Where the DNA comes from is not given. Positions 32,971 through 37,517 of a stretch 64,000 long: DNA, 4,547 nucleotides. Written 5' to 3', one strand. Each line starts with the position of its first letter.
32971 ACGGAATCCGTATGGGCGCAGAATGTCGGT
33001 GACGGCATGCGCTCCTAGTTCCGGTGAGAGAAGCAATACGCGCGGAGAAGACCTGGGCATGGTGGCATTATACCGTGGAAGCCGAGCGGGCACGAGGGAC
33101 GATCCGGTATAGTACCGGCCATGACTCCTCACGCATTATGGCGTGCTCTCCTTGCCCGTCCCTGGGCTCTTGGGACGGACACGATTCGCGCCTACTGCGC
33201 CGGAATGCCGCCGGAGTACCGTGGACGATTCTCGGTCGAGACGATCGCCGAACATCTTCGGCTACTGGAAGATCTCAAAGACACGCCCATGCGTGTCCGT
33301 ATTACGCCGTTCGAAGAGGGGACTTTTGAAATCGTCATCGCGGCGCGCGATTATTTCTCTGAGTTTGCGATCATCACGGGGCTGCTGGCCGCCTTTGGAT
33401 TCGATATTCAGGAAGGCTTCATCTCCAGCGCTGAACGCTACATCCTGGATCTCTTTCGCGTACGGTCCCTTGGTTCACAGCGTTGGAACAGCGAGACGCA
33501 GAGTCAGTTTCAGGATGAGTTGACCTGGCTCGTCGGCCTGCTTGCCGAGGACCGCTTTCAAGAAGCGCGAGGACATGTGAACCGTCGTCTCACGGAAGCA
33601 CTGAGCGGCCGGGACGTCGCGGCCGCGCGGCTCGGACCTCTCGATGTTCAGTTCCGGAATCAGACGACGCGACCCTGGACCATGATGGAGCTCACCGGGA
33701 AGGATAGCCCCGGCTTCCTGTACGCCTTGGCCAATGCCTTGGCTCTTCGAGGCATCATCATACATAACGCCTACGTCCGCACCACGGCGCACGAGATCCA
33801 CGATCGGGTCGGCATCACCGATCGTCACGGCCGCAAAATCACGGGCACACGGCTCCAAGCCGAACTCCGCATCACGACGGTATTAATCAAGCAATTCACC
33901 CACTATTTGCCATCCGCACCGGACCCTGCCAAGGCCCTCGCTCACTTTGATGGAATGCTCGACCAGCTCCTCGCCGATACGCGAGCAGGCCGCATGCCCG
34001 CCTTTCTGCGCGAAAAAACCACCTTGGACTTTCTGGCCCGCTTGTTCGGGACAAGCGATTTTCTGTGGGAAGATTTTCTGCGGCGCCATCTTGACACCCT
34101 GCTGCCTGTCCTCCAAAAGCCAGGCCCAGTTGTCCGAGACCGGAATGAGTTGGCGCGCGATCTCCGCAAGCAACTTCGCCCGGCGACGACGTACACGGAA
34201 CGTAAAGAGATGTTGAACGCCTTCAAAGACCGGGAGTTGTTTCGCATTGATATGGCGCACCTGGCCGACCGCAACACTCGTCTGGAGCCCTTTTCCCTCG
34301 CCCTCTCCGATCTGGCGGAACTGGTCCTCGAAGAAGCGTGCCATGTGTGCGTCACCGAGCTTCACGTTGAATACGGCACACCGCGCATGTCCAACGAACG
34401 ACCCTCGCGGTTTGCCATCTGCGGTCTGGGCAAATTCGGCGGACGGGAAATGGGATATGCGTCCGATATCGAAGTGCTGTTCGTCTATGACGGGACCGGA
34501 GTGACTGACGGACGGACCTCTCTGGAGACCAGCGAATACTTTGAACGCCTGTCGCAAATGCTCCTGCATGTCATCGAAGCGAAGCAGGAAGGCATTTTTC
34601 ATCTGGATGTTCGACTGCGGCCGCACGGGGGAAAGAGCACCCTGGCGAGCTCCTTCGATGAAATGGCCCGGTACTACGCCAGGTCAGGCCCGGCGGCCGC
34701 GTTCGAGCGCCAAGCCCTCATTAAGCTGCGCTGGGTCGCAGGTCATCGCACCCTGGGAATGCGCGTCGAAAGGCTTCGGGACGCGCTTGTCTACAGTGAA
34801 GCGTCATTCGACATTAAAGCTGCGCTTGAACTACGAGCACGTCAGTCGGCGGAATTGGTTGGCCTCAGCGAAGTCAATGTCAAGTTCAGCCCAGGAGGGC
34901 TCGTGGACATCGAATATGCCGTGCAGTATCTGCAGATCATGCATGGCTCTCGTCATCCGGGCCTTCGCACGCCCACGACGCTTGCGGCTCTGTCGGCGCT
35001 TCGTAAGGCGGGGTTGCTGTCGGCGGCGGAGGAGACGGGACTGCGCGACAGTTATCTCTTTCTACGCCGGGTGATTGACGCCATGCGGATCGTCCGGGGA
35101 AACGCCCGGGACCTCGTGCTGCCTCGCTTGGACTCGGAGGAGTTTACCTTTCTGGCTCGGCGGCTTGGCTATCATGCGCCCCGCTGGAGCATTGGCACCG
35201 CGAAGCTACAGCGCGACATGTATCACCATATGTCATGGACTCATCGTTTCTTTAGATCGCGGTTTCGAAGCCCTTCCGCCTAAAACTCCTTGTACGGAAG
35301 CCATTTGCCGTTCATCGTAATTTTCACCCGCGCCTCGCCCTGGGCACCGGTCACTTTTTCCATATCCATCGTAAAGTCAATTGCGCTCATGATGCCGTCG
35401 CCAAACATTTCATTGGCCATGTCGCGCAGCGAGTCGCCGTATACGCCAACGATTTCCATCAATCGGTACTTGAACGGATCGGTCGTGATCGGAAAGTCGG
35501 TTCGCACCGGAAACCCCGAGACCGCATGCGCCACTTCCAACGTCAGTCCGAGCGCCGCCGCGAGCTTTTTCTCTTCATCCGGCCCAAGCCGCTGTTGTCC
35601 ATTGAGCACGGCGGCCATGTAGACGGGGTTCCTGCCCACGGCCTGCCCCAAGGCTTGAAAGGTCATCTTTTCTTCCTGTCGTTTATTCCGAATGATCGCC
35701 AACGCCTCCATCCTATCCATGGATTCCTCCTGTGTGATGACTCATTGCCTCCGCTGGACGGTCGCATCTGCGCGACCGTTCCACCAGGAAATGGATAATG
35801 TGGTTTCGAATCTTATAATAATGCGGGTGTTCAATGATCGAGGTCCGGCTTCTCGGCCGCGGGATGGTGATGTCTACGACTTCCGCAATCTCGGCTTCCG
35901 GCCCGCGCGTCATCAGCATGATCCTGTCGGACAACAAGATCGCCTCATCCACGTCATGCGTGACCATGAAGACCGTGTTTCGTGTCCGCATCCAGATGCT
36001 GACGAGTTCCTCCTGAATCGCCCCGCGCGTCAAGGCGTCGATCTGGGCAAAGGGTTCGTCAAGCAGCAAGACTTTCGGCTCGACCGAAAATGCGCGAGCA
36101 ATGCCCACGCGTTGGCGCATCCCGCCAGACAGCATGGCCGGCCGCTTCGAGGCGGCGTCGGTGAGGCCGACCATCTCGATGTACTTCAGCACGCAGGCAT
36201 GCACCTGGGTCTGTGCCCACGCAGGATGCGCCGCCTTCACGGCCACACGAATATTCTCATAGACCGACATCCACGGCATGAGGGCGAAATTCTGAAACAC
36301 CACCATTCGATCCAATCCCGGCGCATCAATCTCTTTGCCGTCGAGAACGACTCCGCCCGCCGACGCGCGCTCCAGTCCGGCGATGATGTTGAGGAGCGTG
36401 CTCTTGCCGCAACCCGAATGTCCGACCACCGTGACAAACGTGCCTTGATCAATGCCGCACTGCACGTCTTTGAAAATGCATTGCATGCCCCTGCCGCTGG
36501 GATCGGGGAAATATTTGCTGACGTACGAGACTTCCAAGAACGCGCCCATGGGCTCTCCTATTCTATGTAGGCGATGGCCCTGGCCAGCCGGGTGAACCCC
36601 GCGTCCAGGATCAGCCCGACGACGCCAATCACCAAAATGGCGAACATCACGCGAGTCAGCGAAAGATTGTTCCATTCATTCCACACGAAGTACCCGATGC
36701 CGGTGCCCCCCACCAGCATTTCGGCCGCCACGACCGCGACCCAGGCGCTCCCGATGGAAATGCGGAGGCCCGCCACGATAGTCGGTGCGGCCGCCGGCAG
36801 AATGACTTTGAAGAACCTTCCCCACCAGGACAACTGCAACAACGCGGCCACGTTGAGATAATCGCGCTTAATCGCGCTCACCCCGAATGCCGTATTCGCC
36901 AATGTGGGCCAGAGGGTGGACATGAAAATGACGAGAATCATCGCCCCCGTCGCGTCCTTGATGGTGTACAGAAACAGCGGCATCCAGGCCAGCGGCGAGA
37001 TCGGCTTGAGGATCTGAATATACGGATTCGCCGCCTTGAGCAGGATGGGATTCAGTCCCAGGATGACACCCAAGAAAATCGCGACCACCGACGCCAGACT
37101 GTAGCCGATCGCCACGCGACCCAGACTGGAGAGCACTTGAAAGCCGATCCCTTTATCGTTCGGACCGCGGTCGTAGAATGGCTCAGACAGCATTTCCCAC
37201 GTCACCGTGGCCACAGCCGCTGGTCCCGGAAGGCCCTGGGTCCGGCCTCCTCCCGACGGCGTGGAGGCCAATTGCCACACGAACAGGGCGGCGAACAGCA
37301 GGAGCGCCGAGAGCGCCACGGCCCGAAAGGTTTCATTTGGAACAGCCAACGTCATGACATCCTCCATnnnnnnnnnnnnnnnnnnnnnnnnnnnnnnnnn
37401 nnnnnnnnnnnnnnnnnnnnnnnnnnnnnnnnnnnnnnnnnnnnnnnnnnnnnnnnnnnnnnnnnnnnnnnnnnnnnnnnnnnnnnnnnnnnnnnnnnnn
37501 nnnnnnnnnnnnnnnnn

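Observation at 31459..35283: GS adenylyltransferase (GlnE) split into two divergently transcribed single-module genes, one fused to ACT-like domains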

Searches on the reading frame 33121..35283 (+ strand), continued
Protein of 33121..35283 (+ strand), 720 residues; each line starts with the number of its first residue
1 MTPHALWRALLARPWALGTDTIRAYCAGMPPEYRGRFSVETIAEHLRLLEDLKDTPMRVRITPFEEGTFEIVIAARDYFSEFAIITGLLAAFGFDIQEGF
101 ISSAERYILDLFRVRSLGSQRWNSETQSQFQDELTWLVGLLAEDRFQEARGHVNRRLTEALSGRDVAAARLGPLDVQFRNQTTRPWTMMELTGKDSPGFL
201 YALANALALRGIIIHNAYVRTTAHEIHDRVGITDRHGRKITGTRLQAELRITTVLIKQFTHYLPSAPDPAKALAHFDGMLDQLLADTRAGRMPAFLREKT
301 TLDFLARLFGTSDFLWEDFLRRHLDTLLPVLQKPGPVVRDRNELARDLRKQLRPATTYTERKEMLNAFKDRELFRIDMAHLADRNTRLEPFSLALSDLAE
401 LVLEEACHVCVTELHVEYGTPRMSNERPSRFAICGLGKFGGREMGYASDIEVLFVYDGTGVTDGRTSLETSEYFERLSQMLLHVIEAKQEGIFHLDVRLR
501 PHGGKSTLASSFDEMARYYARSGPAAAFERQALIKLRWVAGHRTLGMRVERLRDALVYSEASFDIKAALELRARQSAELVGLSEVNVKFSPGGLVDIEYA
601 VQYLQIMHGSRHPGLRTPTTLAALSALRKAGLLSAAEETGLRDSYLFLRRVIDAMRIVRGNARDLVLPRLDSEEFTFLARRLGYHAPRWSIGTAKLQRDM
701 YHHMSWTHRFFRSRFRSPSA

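Call 26: find_related_loci(query=A1, collection=genome_contigs, flank=4000)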
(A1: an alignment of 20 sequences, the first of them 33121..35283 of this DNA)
Query A1 (720 aa) in genome_contigs; peptide patterns used: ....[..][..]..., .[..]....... (x = any residue, [..] = any of these).
599 stretches matched a pattern (row limit reached: there are more); 571 encode a relative of the query (tblastn E <= 1e-3); the best 80 are kept; 80 distinct loci.
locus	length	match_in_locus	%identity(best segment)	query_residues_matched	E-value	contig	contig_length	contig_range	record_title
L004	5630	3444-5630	59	1-700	0e+0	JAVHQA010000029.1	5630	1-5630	MAG: Nitrospirales bacterium isolate WB02no2_63_24 NODE_12768_length_5630_cov_15.087175, whole genome shotgun sequence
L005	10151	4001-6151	57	1-715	0e+0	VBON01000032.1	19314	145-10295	MAG: Nitrospirae bacterium isolate NS_11 14_1009_16_30cm_scaffold_5360, whole genome shotgun sequence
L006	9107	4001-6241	59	1-719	0e+0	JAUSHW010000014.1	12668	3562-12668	MAG: Nitrospirales bacterium isolate E14_metabat.bin.209 E14_k141_240258, whole genome shotgun sequence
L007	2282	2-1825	59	114-719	0e+0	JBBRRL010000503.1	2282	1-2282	MAG: Nitrospirales bacterium isolate La5-N1 La5_metabat2.088_K_3277445_L_2282_cov_7.0000, whole genome shotgun sequence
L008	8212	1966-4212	50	1-717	0e+0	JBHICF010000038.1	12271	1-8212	MAG: Nitrospiraceae bacterium isolate FS_1_bin.17 NODE_342_length_12271_cov_8.141208, whole genome shotgun sequence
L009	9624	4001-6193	50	20-715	0e+0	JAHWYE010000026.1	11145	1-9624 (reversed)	MAG: Nitrospirae bacterium isolate CR_Sed_300A_bin.33 scaffold_40, whole genome shotgun sequence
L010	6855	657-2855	50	20-717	0e+0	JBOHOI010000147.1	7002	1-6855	MAG: Nitrospiraceae bacterium isolate SD8032_metabat2.bin.4 NODE_3183_length_7002_cov_1.739491, whole genome shotgun seq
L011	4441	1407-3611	50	20-719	0e+0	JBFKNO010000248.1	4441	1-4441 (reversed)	MAG: Nitrospiraceae bacterium isolate Mix_sand22.2022.08.D.83 k141_2191004_length_4441_cov_10.0000, whole genome shotgun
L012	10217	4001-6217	50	7-715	0e+0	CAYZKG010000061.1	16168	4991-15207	MAG TPA_asm: uncultured Nitrospira sp. isolate binchicken_co21_433 genome assembly, contig: NODE_2202_length_16168_cov_7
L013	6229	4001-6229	50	1-711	0e+0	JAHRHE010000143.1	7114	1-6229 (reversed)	MAG: Nitrospirae bacterium isolate CR_Sed_300A_bin.24 scaffold_3224, whole genome shotgun sequence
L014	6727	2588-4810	49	21-718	0e+0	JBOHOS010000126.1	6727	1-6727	MAG: Nitrospiraceae bacterium isolate M3-S_concoct.bin.189 k127_1873098, whole genome shotgun sequence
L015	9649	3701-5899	50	20-717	0e+0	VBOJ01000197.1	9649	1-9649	MAG: Nitrospirae bacterium isolate NS_7 14_1009_16_40cm_scaffold_81868, whole genome shotgun sequence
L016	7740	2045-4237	50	17-715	0e+0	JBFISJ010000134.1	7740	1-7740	MAG: Nitrospiraceae bacterium isolate Mix_sand13.2021.11.D.64 k141_1999049_length_7740_cov_14.0700, whole genome shotgun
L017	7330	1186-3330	49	20-711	0e+0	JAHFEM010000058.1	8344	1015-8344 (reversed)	MAG: Nitrospirae bacterium isolate nzgw269 NODE_9947_length_8345_cov_2.431785, whole genome shotgun sequence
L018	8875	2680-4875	50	20-718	0e+0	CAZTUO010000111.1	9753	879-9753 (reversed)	MAG TPA_asm: uncultured Nitrospira sp. isolate binchicken_co30_85 genome assembly, contig: NODE_4291_length_9753_cov_4.1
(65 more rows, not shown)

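Call 44: predict_structure(alignment_id=A1)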
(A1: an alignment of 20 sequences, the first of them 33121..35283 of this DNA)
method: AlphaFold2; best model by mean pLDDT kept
length: 720 residues; sequences in the alignment: 20
mean_pLDDT: 80.3   pTM: 0.61
mean pLDDT of the five models: 80.3, 78.7, 78.6, 76.8, 76.1
residues with pLDDT >= 90: 221; 70-90: 348; 50-70: 116; < 50: 35
segments of 3 or more residues with pLDDT < 50: 295-317, 327-331
pLDDT, mean of each block of 10 residues (from residue 1): 86 81 82 86 88 84 86 84 90 88 85 81 85 92 85 79 58 79 84 83 84 89 85 89 80 75 63 62 56 47 46 46 51 68 90 91 89 76 63 82 93 94 93 78 56 91 93 93 75 71 68 89 79 87 94 89 86 87 88 92 92 86 92 95 89 70 73 73 64 87 95 71
secondary structure, 60 per line:
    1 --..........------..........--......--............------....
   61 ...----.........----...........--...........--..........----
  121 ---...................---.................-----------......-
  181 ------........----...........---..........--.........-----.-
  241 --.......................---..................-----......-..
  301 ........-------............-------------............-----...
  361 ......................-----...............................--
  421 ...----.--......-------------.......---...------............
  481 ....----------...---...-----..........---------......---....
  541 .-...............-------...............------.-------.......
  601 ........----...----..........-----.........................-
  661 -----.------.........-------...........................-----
elements in order (helices of 4 or more, strands of 3 or more residues): H3-12 H19-28 H31-36 H39-50 E57-63 E68-76 H81-91 E94-104 E107-116 H124-142 H146-162 E174-179 E187-194 H199-209 E213-222 E225-233 H243-265 H269-286 H292-297 H299-308 H316-327 H341-352 H358-382 H388-418 E421-423 E431-436 E450-456 E460-462 H470-484 E495-497 E509-511 H512-518 H528-533 E537-541 H543-557 H565-579 H594-608 H620-629 H635-659 H673-681 H689-715

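Call 49: fold_search(model_id=the predicted structure, library=pdb)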
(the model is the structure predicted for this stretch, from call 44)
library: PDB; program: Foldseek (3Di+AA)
matches with E <= 10: 479; with E <= 0.001: 4
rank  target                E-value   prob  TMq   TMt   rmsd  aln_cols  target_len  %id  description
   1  1v4a                  2.4e-17  1.00  0.47  0.75   4.2       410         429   25  Structure of the N-terminal Domain of Escherichia coli Glutamine Synthetase adenylyltransferase (released 2004-07-27)
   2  3k7d_B                1.3e-15  1.00  0.49  0.68   6.0       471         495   22  C-terminal (adenylylation) domain of E.coli Glutamine Synthetase Adenylyltransferase (released 2009-12-15)
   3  3k7d_A                1.3e-15  1.00  0.49  0.68   6.2       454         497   23  C-terminal (adenylylation) domain of E.coli Glutamine Synthetase Adenylyltransferase (released 2009-12-15)
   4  7jsr_B                7.9e-04  0.99  0.14  0.07  21.2       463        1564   10  Crystal structure of the large glutamate dehydrogenase composed of 180 kDa subunits from Mycobacterium smegmatis (released 2021-06-09)
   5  6yx5_B                1.2e-03  1.00  0.30  0.57  10.0       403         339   13  Structure of DrrA from Legionella pneumophilia in complex with human Rab8a (released 2020-12-23)
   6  7jsr_A                5.7e-03  0.92  0.14  0.07  20.9       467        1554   12  Crystal structure of the large glutamate dehydrogenase composed of 180 kDa subunits from Mycobacterium smegmatis (released 2021-06-09)
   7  9hv0                  8.7e-03  1.00  0.17  0.11  15.6       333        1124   11  CryoEM map of the large glutamate dehydrogenase composed of 180 kDa subunits from Mycobacterium smegmatis obtained in th (released 2026-01-14)
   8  9hv6                  2.6e-02  1.00  0.16  0.11   7.6       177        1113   15  CryoEM map of the large glutamate dehydrogenase composed of 180 kDa subunits from Mycobacterium smegmatis obtained in th (released 2026-01-14)
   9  2qyv_A                2.9e-02  0.90  0.12  0.18  13.6       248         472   11  Crystal structure of putative Xaa-His dipeptidase (YP_718209.1) from Haemophilus somnus 129PT at 2.11 A resolution (released 2007-08-28)
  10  8y1j_A                3.0e-02  0.99  0.15  0.21  14.3       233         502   11  Structure of the pyridoxal 5'-phosphate-dependent (PLP) threonine deaminase ilvA1 from Pseudomonas aeruginosa PAO1 (released 2024-05-22)
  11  9hv5                  3.3e-02  1.00  0.16  0.10   5.0       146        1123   14  CryoEM map of the large glutamate dehydrogenase composed of 180 kDa subunits from Mycobacterium smegmatis obtained in th (released 2026-01-14)
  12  9d2r                  3.3e-02  1.00  0.15  0.52  11.7       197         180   14  Crystal structure of E. coli Threonine dehydratase regulatory domain in complex with isoleucine (released 2025-04-09)
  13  2qyv_B                3.6e-02  0.93  0.13  0.19  12.8       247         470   10  Crystal structure of putative Xaa-His dipeptidase (YP_718209.1) from Haemophilus somnus 129PT at 2.11 A resolution (released 2007-08-28)
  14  9xy6_A                3.8e-02  0.16  0.07  0.13  20.6       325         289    8  One of a series of engineered variants of I-OnuI meganuclease targeting altered DNA target sequence (released 2025-09-10)
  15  5t8d_A                4.3e-02  0.28  0.08  0.15  19.8       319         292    5  Engineered variant of I-OnuI meganuclease targeting the HIV integrase gene; harbors 47 point mutations relative to wil (released 2017-05-03)
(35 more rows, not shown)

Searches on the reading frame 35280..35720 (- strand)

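Call 6: search_protein_families(library=ncbifam, proteins=[window:35280-35720:-], max_evalue=0.00001)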
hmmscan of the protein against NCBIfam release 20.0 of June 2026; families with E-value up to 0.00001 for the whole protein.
window:35280-35720:- (146 aa): 2 families
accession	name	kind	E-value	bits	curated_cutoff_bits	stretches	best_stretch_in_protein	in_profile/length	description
NF002773.0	PRK02866.1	subfamily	1.3e-41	142.1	150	1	2-146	2-147/147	cyanase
TIGR00673.1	cynS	equivalog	5e-39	133.7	113.3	1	8-146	12-150/150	cyanase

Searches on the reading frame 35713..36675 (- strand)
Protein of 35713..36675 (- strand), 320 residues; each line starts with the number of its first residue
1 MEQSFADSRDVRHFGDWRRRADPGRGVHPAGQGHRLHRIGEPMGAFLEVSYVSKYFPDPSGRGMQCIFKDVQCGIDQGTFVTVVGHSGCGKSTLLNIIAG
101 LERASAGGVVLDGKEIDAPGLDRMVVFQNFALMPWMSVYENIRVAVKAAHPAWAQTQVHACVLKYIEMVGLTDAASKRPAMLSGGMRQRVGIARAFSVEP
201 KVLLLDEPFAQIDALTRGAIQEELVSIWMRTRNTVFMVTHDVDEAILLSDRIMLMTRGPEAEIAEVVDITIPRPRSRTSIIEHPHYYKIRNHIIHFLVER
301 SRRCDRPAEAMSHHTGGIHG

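Call 69: search_protein_families(library=pfam, proteins=[window:35713-36675:-], max_evalue=0.01)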
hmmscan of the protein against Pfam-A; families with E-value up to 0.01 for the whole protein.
window:35713-36675:- (320 aa): 6 families
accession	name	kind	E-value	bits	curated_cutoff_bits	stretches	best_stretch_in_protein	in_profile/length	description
PF00005.33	ABC_tran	-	4.5e-31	108.7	25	1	69-210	2-137/137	ABC transporter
PF03193.22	RsgA_GTPase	-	0.00065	20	30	1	78-105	106-133/174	RsgA GTPase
PF13401.12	AAA_22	-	0.00088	20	27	1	77-207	4-92/130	AAA domain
PF13191.12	AAA_16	-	0.0012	19.9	32.6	1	77-125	23-64/167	AAA ATPase domain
PF13304.12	AAA_21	-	0.0014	19.2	27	0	82-104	3-25/304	AAA domain, putative AbiEii toxin, Type IV TA system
PF09818.15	ABC_ATPase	-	0.0068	15.9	23.2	0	183-239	159-215/283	P-loop domain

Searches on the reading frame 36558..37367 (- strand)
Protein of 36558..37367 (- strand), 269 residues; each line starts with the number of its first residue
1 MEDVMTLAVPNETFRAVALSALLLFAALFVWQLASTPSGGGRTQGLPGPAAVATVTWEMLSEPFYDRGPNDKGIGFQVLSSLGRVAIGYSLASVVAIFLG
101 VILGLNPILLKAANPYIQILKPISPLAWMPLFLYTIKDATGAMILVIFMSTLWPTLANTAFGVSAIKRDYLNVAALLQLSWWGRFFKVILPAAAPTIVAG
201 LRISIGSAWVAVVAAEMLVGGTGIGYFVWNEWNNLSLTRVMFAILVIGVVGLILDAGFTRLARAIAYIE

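Call 69: search_protein_families(library=pfam, proteins=[window:36558-37367:-], max_evalue=0.01)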
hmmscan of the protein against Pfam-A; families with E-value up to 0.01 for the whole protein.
window:36558-37367:- (269 aa): 1 family
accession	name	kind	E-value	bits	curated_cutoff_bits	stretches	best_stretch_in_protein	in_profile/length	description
PF00528.27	BPD_transp_1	-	6.6e-23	81.8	26.4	1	96-265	1-182/184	Binding-protein-dependent transport system inner membrane component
